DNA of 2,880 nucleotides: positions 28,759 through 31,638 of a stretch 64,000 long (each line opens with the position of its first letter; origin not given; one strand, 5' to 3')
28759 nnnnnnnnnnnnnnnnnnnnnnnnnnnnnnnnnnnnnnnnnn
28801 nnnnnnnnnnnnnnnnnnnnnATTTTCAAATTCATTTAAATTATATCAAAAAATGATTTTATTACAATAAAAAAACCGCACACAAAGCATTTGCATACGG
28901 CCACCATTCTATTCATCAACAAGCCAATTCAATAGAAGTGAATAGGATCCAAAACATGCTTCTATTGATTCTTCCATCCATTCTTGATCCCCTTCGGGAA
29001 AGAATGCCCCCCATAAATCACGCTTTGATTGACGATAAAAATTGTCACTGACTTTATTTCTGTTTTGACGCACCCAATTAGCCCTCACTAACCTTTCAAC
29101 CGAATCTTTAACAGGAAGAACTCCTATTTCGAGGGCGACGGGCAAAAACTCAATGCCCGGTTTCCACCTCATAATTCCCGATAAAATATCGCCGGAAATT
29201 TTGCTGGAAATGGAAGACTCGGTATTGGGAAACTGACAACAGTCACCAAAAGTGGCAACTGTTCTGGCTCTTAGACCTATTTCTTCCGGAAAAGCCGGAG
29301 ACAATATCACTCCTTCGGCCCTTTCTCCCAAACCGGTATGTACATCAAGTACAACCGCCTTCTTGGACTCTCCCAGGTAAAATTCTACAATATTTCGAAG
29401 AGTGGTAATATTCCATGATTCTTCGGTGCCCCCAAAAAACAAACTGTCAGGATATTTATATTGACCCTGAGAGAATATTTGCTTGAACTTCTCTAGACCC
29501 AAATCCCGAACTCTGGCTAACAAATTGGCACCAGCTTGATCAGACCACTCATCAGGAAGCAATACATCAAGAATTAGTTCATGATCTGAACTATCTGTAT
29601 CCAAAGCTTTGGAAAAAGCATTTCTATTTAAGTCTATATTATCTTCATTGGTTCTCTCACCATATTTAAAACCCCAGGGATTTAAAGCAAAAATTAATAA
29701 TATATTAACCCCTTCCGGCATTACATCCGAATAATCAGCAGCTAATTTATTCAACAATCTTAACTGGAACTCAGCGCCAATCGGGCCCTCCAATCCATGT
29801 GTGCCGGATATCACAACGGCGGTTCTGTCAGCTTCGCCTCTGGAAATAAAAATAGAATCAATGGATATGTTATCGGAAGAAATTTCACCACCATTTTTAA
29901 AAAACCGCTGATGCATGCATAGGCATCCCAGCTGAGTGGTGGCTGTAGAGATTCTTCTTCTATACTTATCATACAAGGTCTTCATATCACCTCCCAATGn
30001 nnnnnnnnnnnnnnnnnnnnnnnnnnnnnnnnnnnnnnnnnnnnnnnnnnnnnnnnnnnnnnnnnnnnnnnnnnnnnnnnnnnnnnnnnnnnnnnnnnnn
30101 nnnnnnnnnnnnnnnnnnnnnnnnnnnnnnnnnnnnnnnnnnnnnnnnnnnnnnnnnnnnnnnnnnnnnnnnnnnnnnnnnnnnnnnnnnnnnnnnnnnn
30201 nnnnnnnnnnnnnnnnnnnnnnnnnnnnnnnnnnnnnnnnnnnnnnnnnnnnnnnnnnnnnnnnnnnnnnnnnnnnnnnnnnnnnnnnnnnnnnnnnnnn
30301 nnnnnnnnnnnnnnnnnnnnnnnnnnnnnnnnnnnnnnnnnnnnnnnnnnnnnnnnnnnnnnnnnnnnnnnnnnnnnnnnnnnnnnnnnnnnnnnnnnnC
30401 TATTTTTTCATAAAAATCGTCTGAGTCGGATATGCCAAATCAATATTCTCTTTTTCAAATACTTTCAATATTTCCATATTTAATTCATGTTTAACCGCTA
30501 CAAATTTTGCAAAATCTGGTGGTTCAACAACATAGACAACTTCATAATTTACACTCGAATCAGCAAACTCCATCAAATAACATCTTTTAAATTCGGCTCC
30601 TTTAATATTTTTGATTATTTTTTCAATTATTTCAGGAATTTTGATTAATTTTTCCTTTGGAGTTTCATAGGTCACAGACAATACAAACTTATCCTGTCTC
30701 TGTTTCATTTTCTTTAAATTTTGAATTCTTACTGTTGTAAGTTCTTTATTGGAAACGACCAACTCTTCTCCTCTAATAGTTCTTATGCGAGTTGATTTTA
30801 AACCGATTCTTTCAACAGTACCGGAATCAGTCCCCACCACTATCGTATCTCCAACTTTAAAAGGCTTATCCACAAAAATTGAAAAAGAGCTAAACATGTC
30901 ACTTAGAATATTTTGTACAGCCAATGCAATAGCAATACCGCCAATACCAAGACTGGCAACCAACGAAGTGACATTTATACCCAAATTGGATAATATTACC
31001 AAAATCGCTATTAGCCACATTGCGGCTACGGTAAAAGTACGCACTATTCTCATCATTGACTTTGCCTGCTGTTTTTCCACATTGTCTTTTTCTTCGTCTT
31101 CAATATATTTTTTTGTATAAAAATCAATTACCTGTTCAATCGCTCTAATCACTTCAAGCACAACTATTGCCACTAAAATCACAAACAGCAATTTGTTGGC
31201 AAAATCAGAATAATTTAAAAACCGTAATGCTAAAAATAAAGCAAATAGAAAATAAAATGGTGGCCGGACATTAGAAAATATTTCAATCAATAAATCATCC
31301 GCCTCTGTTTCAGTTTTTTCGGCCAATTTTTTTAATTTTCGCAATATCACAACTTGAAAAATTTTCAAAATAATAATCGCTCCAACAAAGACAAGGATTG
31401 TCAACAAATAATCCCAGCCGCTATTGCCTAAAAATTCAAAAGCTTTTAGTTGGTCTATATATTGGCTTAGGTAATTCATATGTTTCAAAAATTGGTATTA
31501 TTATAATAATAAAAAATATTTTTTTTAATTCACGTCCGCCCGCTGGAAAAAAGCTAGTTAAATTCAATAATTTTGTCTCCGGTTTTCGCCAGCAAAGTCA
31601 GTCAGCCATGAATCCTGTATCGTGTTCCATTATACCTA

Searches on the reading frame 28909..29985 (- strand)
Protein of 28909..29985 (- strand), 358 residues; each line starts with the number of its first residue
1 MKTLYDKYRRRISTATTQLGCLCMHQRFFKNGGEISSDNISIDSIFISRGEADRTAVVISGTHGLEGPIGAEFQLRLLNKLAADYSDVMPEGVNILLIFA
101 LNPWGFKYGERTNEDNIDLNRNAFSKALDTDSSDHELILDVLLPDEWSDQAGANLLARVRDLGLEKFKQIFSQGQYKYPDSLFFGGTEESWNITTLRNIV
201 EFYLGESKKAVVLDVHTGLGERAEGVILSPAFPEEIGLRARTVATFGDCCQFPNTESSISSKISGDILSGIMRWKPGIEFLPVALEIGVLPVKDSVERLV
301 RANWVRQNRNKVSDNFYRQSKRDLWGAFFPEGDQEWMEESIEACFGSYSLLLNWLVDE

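Call 22: find_homologous_proteins(query=window:28909-29985:-, max_evalue=1e-20)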
Query window:28909-29985:- (358 aa): 686 proteins with E <= 1e-20 among 3821 candidates; the best 120 are listed.
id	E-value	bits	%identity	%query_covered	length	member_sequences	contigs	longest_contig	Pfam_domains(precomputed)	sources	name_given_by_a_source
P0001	2.6e-241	818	100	100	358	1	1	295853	PF10994.14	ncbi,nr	ncbi:MAG: DUF2817 domain-containing protein [Candidatus Magasanikbacteria bacterium]|nr:DUF2817 doma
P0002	8.5e-86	307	42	99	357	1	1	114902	PF10994.14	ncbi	-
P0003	5.8e-83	297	43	90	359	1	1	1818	PF10994.14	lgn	-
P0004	8.6e-66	241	42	78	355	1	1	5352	PF10994.14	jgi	-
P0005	4.8e-58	215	41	78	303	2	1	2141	PF10994.14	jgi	jgi:hypothetical protein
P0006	3.3e-43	166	33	89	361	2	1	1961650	PF10994.14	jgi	jgi:predicted deacylase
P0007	1.1e-42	165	35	84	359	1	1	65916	PF10994.14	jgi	jgi:hypothetical protein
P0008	1.3e-42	164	32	96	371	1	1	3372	PF10994.14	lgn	-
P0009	8.9e-42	162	32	94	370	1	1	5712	PF10994.14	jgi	jgi:hypothetical protein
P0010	2.0e-41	161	31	91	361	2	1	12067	PF10994.14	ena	-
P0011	3.0e-41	160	34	86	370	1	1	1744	PF10994.14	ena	-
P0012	1.4e-40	158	32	84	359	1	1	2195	PF10994.14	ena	-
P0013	7.3e-40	155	32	94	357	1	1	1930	PF24827.2,PF10994.14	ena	-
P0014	8.4e-40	155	32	85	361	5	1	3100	PF10994.14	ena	-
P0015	1.0e-39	155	31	85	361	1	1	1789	PF10994.14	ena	-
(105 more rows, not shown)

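Call 23: find_encoding_contigs(protein=P0002, flank=6000, max_places=4)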
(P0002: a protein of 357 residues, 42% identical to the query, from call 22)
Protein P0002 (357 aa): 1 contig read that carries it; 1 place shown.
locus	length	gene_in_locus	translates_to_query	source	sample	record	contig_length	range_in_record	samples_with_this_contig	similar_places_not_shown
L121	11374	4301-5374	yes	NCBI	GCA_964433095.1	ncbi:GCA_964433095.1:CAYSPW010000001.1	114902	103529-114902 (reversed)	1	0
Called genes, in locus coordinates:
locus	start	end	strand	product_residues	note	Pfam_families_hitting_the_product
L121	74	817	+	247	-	PF00121:TIM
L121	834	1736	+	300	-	PF13432:TPR_16, PF23914:TPR_CcmH_CycH (weak), PF13414:TPR_11, PF14559:TPR_19, PF13424:TPR_12 (weak), PF00515:TPR_1 (weak), PF13181:TPR_8 (weak), PF14559:TPR_19 (weak), +6 more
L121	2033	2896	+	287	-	PF01149:Fapy_DNA_glyco, PF05833:NFACT_N (weak), PF06831:H2TH, PF06827:zf-FPG_IleRS (weak)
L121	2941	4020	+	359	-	PF21088:MS_channel_1st, PF00924:MS_channel_2nd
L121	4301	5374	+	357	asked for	PF10994:DUF2817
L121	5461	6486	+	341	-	PF01757:Acyl_transf_3, PF10129:OpgC_C (faint)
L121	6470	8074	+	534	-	-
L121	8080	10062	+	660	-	PF13205:Big_5, PF13529:Peptidase_C39_2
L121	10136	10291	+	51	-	PF00471:Ribosomal_L33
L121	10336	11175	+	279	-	PF06691:DUF1189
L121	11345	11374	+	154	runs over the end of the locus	PF01844:HNH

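Call 24: find_encoding_contigs(protein=P0003, flank=6000, max_places=4)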
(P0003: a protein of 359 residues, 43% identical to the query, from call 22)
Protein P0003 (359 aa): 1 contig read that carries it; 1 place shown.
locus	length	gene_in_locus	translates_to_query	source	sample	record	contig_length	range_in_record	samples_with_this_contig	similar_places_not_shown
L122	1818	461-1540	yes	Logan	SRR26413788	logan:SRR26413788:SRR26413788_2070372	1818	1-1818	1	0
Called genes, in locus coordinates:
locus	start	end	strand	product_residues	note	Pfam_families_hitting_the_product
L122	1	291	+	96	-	?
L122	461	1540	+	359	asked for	PF10994:DUF2817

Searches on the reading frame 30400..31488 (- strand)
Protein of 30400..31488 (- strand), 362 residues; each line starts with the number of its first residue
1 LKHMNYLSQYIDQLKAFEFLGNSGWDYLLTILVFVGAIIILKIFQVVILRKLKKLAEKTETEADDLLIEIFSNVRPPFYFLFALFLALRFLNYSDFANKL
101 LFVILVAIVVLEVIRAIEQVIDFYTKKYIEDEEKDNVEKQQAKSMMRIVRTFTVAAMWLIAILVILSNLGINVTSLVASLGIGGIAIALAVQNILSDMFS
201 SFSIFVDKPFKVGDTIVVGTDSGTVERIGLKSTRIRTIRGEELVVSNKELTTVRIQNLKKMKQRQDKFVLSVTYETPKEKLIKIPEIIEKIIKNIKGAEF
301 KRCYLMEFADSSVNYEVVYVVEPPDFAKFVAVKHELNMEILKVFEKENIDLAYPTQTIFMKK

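Call 20: find_encoding_contigs(protein=window:30400-31488:-, flank=4000, max_places=10)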
Protein window:30400-31488:- (362 aa): no gene with exactly this product is on record in the collection.
